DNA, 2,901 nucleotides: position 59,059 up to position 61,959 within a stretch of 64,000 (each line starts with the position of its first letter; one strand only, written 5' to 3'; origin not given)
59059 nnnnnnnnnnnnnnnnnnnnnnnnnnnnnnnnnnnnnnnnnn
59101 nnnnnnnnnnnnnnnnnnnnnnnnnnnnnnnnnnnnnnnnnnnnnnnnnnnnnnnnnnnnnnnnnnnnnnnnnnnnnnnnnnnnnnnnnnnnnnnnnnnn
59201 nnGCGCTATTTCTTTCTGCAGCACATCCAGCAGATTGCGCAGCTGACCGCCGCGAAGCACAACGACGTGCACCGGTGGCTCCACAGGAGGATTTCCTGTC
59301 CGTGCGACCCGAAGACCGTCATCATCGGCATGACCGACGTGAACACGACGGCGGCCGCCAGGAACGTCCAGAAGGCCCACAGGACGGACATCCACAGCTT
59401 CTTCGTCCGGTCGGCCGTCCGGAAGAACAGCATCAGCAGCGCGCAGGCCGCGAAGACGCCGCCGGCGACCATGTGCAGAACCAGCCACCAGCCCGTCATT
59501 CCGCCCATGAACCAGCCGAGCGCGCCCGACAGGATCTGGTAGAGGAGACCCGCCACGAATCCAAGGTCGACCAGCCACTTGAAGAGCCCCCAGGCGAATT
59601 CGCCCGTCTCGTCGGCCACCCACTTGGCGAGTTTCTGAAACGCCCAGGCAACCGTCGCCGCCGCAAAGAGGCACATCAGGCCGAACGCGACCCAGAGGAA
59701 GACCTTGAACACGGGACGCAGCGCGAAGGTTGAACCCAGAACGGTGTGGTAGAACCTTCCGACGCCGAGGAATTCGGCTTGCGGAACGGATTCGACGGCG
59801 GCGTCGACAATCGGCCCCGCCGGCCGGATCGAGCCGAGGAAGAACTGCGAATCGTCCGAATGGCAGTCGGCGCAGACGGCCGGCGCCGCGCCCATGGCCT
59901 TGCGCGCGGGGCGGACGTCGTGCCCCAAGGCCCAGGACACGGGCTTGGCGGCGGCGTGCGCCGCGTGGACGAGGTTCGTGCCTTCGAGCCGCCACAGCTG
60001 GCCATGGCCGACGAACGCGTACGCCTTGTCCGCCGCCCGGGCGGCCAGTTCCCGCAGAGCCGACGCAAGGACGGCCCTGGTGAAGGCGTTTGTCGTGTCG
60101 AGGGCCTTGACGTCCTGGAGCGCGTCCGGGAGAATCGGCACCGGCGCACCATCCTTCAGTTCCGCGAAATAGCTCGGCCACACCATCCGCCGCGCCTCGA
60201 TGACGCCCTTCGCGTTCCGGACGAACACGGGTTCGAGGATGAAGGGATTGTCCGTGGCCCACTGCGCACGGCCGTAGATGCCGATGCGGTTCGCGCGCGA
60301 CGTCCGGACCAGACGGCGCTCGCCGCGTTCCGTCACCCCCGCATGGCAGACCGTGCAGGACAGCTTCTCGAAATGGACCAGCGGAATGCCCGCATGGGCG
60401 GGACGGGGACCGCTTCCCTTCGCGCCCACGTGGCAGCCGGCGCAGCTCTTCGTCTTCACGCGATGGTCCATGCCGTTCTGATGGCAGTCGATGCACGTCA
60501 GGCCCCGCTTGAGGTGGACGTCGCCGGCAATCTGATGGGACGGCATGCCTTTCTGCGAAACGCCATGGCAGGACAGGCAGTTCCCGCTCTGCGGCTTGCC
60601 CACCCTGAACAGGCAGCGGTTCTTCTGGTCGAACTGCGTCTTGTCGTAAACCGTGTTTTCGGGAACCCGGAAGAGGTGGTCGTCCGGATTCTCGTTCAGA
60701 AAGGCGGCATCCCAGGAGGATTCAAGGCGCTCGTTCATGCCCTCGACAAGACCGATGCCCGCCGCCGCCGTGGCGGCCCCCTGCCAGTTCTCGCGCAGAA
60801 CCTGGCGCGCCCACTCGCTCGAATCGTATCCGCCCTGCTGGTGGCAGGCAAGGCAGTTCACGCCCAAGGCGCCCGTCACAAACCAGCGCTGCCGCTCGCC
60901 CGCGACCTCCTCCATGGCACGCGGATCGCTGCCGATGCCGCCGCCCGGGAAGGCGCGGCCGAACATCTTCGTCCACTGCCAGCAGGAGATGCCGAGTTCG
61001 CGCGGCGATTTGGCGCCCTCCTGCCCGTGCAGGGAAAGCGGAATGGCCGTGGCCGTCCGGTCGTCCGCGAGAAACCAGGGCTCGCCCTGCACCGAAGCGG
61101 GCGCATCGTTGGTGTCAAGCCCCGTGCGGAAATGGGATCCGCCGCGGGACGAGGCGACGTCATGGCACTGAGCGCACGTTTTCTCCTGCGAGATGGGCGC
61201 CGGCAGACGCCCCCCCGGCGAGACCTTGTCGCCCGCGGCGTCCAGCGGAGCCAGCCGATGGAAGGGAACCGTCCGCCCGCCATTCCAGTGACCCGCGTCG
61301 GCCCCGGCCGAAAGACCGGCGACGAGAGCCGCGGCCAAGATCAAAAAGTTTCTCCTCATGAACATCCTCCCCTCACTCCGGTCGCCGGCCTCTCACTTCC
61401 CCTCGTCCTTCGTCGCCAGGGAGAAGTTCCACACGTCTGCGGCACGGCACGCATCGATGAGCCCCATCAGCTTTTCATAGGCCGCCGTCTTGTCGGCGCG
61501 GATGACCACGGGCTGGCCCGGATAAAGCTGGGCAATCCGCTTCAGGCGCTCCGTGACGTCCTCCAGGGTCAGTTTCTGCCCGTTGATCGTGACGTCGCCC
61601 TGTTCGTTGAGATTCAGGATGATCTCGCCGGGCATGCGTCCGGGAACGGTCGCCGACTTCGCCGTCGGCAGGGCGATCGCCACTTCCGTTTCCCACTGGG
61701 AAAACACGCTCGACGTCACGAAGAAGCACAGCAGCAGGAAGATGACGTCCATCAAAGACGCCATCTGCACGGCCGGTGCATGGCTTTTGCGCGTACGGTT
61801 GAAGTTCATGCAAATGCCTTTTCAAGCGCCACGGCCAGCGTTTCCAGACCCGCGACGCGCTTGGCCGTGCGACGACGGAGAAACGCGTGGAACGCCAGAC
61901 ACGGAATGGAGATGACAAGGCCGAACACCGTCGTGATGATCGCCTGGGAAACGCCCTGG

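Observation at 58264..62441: Orphan ExbB-ExbD motor coupled to a heptaheme cytochrome/5-TM fusion and a signal-less ApbE, fused translationally to argH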

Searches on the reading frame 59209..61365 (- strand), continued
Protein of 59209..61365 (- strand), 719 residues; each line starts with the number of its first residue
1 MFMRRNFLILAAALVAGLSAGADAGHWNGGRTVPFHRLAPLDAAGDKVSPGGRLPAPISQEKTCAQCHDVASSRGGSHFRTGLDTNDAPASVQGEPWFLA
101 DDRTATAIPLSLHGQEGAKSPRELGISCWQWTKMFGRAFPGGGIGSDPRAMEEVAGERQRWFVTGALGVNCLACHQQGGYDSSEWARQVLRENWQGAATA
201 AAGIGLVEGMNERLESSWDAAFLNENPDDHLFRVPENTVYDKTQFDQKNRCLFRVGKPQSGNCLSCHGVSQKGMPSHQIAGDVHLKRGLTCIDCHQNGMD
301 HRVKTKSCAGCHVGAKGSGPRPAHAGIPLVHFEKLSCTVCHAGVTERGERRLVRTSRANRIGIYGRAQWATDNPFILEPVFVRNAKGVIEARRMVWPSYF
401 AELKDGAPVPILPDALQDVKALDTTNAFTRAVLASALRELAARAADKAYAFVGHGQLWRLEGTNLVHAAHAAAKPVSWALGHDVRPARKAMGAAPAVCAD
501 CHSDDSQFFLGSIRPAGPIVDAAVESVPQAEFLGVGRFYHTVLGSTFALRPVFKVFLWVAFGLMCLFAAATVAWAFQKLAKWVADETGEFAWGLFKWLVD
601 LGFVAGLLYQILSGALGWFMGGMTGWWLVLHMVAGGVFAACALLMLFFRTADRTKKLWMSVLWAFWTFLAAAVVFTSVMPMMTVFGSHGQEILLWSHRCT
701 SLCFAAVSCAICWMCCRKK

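Call 68: find_homologous_proteins(query=L003:4452-5627:+, max_evalue=0.001)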
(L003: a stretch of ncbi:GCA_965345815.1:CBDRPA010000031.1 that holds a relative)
Query L003:4452-5627:+ (392 aa): 195 proteins with E <= 0.001 among 8000 candidates; the best 120 are listed.
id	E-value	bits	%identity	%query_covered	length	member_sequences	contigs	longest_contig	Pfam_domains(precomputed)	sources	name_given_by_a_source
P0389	4.1e-237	804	93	100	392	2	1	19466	-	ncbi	-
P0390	4.8e-235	798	92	100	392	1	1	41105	-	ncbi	-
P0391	1.7e-211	720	82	100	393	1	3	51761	-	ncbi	-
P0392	8.4e-199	678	83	94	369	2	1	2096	-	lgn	-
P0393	2.8e-196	670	78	100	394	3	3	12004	-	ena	-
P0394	2.4e-195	667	77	100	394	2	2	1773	-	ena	-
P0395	2.9e-195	667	81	92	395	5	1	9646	-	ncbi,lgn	-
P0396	3.3e-195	666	77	100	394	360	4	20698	-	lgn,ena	-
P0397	3.9e-195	666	77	100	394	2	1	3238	-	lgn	-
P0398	4.7e-195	666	77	100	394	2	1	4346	-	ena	-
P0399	7.0e-195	665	78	100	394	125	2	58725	-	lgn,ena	-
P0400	8.5e-193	659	76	100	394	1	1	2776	-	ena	-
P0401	3.0e-192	657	78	97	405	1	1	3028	-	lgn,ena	-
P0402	3.4e-191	653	76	100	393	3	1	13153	-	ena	-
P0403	5.3e-191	653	76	100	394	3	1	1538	-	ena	-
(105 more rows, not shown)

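Call 77: predict_structure(alignment_id=A4)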
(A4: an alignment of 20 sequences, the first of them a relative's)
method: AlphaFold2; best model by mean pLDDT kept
length: 394 residues; sequences in the alignment: 20
mean_pLDDT: 81.9   pTM: 0.61
mean pLDDT of the five models: 81.9, 78.3, 77.5, 75.9, 74.4
residues with pLDDT >= 90: 182; 70-90: 135; 50-70: 37; < 50: 40
segments of 3 or more residues with pLDDT < 50: 1-5, 7-29, 302-306, 390-394
pLDDT, mean of each block of 10 residues (from residue 1): 43 42 44 61 89 77 87 94 83 89 83 87 85 94 92 83 95 88 89 89 90 95 94 93 96 96 88 58 78 70 57 91 90 83 78 95 95 95 74 34
secondary structure, 60 per line:
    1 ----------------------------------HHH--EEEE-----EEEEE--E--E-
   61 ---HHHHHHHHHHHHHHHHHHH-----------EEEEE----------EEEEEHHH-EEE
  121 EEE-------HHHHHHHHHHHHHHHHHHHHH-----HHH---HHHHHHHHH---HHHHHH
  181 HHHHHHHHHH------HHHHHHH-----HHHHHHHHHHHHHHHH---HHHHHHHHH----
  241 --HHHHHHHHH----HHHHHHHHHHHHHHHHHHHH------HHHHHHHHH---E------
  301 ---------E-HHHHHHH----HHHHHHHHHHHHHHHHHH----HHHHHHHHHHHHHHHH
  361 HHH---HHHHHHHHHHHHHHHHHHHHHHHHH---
elements in order: E40-43 E49-53 H64-82 E94-98 E109-113 E118-123 H131-151 H163-171 H175-190 H197-203 H209-224 H228-236 H243-251 H256-275 H282-290 H312-318 H323-340 H345-363 H367-391

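Call 80: fold_search(model_id=the predicted structure, library=pdb)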
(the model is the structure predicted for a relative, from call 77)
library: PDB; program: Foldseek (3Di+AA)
matches with E <= 10: 76; with E <= 0.001: 0
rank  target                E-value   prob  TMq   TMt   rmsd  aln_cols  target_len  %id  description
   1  2xq0                  1.6e-02  0.89  0.26  0.18  23.3       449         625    9  Structure of yeast LTA4 hydrolase in complex with Bestatin (released 2010-12-29)
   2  4arf_A                2.8e-02  0.99  0.32  0.33  14.6       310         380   10  CRYSTAL STRUCTURE OF THE PEPTIDASE DOMAIN OF COLLAGENASE H FROM CLOSTRIDIUM HISTOLYTICUM IN COMPLEX WITH THE PEPTIDIC  (released 2013-06-05)
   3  7zoc                  5.1e-02  0.98  0.33  0.34  14.5       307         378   10  Crystal structure of the peptidase domain of collagenase H from Clostridium histolyticum in complex with N-aryl-2-alkylm (released 2023-05-10)
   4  4ar8_A                9.6e-02  0.96  0.32  0.33  14.4       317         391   10  Crystal structure of the peptidase domain of collagenase T from Clostridium tetani complexed with the peptidic inhibit (released 2013-06-05)
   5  4fgm                  7.5e-01  0.51  0.27  0.19   9.5       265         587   10  Crystal structure of the aminopeptidase N family protein Q5QTY1 from Idiomarina loihiensis. Northeast Structural Genomic (released 2012-08-01)
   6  4z7i_B                1.1e+00  0.35  0.27  0.15   8.3       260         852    8  Crystal structure of insulin regulated aminopeptidase in complex with ligand (released 2015-08-26)
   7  5mj6_A                1.2e+00  0.23  0.25  0.15   9.7       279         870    9  Ligand-induced conformational change of Insulin-regulated aminopeptidase: insights on catalytic mechanism and active s (released 2017-04-05)
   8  8jt1_A                1.3e+00  0.44  0.32  0.25   7.2       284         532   13  COLLAGENASE FROM GRIMONTIA (VIBRIO) HOLLISAE 1706B COMPLEXED WITH GLY-PRO-HYP-GLY-PRO-HYP (released 2024-02-07)
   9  9eah_A                1.3e+00  0.12  0.16  0.17  15.2       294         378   10  Structure of nanobody AT209 in complex with the olmesartan-bound angiotensin II type I receptor (AT1R) (released 2025-03-05)
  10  5k1v_B                1.4e+00  0.16  0.28  0.16  17.3       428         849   11  Crystal structure of Endoplasmic Reticulum aminopeptidase 2 (ERAP2) in complex with a diaminobenzoic acid derivative l (released 2017-03-29)
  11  6k35_A                1.5e+00  0.35  0.15  0.10  10.7       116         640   11  Crystal structure of GH20 exo beta-N-acetylglucosaminidase from Vibrio harveyi in complex with NAG-thiazoline (released 2020-05-13)
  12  4di1_A                1.5e+00  0.04  0.10  0.14  16.5       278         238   12  Crystal structure of enoyl-CoA hydratase EchA17 from Mycobacterium marinum (released 2012-02-08)
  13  9eaj_A                1.8e+00  0.10  0.16  0.17  16.7       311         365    9  Structure of nanobody AT206 in complex with the angiotensin II type I receptor (AT1R) (released 2025-03-05)
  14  5wiv                  2.1e+00  0.06  0.13  0.13  18.2       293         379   11  Structure of the sodium-bound human D4 Dopamine receptor in complex with Nemonapride (released 2017-10-18)
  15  9uep_C                2.3e+00  0.18  0.27  0.14   9.9       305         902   11  The structure of FIPV RBD and cat APN complex (released 2026-01-07)
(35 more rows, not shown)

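Call 83: search_solved_structures(query=A1, max_evalue=1, show_alignments=0)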
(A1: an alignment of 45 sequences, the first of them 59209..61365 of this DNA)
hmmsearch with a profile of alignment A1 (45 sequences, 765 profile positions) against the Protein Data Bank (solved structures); distinct sequences matched with E-value up to 1: 12.
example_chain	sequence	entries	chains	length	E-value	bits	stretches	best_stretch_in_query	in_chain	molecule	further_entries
6v0a_A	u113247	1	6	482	1.1e-07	33.6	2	278-335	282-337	Nitrite reductase (cytochrome; ammonia-forming)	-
8bcx_A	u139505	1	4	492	3.7e-07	32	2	286-334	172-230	Nitrite reductase (cytochrome; ammonia-forming)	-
3bng_A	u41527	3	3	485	0.004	18.6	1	275-336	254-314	Cytochrome c-552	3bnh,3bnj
1fs7_A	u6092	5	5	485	0.004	18.6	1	275-336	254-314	CYTOCHROME C NITRITE REDUCTASE | Cytochrome c-552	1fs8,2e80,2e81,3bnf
1fs9_A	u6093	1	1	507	0.0042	18.6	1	275-336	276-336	CYTOCHROME C NITRITE REDUCTASE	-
1qdb_A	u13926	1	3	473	0.032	15.7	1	283-336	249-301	CYTOCHROME C NITRITE REDUCTASE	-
1kqf_C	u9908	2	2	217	0.036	15.5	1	628-761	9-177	FORMATE DEHYDROGENASE, NITRATE-INDUCIBLE, CYTOCHROME B556(FDN) SUBUNIT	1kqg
1oah_A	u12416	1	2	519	0.048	15.1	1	277-336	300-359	CYTOCHROME C NITRITE REDUCTASE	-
6qvm_A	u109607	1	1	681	0.15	13.5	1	260-352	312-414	Multiheme cytochrome cf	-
8wdu_C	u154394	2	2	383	0.18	13.2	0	138-188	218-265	Photosynthetic reaction center cytochrome c subunit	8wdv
8j07_c3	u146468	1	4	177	0.49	11.7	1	22-70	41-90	DPY30 domain-containing protein 2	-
7e33_R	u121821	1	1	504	0.71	11.2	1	564-729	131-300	Soluble cytochrome b562,5-hydroxytryptamine receptor 1E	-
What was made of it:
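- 59761..61359 (-): Cytochrome, N-terminal part. It comprises a signal peptide and a periplasmic heptaheme c domain (about residues 1-535) with 7 CxxCH motifs and 7 invariant distal histidines. Local NrfA-like heme-packing hits only (call 83).
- There is also a weak FdnI match (call 83).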

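Call 86: fold_search(model_id=the predicted structure, library=viral)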
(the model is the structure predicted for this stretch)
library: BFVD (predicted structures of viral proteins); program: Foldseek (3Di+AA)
matches with E <= 10: 105; with E <= 0.001: 0
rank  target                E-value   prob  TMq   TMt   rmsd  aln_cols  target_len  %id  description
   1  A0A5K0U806            1.2e+00  0.15  0.11  0.27  17.3       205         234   16  Uncharacterized protein [Yasminevirus sp. GU-2018]
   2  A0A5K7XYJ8            1.4e+00  0.05  0.06  0.11   7.9       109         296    6  USP domain-containing protein [Abalone asfa-like virus]
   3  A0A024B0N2            1.4e+00  0.10  0.07  0.20  23.4       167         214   11  Uncharacterized protein [Bacillus phage Evoli]
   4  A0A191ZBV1            1.5e+00  0.04  0.05  0.15  13.2       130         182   10  Uncharacterized protein [Erwinia phage vB_EamM_Special G]
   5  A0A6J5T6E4            1.6e+00  0.11  0.08  0.15  47.0       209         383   14  Uncharacterized protein [uncultured Caudovirales phage]
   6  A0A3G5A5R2            1.8e+00  0.08  0.08  0.24  15.3       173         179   14  Uncharacterized protein [Hyperionvirus sp.]
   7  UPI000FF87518         1.9e+00  0.02  0.04  0.12  15.3       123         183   12  (no name look-up for this kind of identifier)
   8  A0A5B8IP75            2.0e+00  0.08  0.08  0.14  13.5       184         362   12  Uncharacterized protein [Mimiviridae sp. ChoanoV1]
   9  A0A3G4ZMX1            2.0e+00  0.06  0.09  0.19  13.5       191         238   12  Uncharacterized protein [Terrestrivirus sp.]
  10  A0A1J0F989            2.0e+00  0.06  0.05  0.11   8.1       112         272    3  (no name in the UniProt tables at hand)
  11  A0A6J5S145            2.1e+00  0.04  0.05  0.14  14.5       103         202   14  DNA polymerase III, beta chain, central [uncultured Caudovirales phage]
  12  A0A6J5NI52            2.2e+00  0.09  0.10  0.30  13.2       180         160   16  Uncharacterized protein [uncultured Caudovirales phage]
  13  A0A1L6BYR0            2.3e+00  0.20  0.10  0.33  11.9       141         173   13  Membrane protein [Mycobacterium phage MrMagoo]
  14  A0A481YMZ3            2.3e+00  0.08  0.08  0.21  25.4       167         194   11  Uncharacterized protein [Pithovirus LCDPAC01]
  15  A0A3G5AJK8            2.3e+00  0.06  0.08  0.20  16.6       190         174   14  Uncharacterized protein [Sylvanvirus sp.]
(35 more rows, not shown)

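Call 89: list_cluster_members(proteins=[P0122, P0125, P0131, P0147, P0151, P0160, P0185, P0250, P0268, P0143])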
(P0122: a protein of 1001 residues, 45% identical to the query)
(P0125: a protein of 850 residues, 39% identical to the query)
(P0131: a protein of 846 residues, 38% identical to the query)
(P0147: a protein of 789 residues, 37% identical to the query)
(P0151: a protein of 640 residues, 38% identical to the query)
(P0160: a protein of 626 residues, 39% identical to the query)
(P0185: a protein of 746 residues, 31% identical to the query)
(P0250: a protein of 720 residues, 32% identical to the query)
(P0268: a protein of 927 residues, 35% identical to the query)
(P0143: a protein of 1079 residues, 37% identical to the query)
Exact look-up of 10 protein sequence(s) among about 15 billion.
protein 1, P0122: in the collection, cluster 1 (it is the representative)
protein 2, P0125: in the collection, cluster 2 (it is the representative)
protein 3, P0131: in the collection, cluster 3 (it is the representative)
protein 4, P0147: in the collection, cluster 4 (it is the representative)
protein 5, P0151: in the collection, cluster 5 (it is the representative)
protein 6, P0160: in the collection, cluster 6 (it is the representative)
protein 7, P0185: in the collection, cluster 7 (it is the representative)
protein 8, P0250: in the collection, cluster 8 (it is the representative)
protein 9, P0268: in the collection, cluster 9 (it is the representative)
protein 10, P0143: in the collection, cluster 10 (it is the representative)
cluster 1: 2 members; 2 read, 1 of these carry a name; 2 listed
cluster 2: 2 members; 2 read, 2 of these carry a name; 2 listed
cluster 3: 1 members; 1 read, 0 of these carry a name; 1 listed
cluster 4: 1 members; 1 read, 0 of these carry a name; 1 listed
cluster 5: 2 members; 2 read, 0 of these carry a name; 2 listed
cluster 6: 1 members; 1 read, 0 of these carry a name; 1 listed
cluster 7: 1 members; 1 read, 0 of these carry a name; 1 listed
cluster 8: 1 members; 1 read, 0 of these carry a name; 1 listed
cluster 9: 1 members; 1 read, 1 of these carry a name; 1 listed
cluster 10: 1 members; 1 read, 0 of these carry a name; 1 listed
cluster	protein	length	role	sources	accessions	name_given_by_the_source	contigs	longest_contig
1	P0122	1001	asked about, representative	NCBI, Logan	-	-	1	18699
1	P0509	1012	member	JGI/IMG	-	hypothetical protein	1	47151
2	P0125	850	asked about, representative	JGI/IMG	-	hypothetical protein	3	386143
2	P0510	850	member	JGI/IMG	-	hypothetical protein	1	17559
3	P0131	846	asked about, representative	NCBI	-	-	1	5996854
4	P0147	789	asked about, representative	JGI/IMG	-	-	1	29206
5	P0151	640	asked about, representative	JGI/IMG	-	-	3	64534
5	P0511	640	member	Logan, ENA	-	-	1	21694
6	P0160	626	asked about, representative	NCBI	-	-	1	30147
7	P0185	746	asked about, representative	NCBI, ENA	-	-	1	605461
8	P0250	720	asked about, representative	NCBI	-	-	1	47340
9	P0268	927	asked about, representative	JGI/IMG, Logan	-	hypothetical protein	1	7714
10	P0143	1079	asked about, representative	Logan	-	-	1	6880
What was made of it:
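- The taxonomy of the distant loci is unknown (call 89).
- Tried and rejected: It returned no organism names (call 89).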

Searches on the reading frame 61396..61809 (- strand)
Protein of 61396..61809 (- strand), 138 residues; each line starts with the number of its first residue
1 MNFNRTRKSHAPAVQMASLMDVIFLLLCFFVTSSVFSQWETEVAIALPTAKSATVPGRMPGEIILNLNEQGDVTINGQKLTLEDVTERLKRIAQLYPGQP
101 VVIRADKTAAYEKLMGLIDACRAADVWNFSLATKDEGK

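Call 3: search_protein_families(library=pfam, proteins=[window:61396-61809:-], max_evalue=0.01)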
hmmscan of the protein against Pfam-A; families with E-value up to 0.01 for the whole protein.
window:61396-61809:- (138 aa): 1 family
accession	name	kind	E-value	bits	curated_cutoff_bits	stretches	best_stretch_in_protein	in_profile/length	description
PF02472.21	ExbD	-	1.8e-27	96.4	25.4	1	8-135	2-127/128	Biopolymer transport protein ExbD/TolR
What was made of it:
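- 61393..61809 (-): exbD-like subunit, 138 aa, with one TM helix that carries the conserved Asp (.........). PF02472 scores 96.4 bits (call 3).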

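Call 4: search_protein_families(library=ncbifam, proteins=[window:61396-61809:-], max_evalue=0.01)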
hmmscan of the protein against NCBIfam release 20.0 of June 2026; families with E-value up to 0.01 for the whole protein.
window:61396-61809:- (138 aa): 5 families
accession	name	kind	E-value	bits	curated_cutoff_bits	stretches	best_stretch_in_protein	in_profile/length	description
TIGR02801.1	tolR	equivalog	9.6e-13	48.9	127.3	1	19-134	10-129/129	protein TolR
TIGR02804.1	ExbD_2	equivalog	7.9e-09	35.9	123.45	1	18-134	8-120/121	TonB system transport protein ExbD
TIGR02803.1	ExbD_1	equivalog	2e-08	34.4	152.95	1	15-131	5-118/122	TonB system transport protein ExbD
NF008429.0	PRK11267.1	equivalog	3.3e-08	33.7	216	1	11-133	15-134/141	TonB system transport protein ExbD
NF008248.0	PRK11024.1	equivalog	7.8e-05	22.8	162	1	5-134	7-140/142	colicin uptake protein TolR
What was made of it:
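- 61393..61809 (-): TolR at 48.9 bits and ExbD at 35.9 bits are below their cut-offs (call 4).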
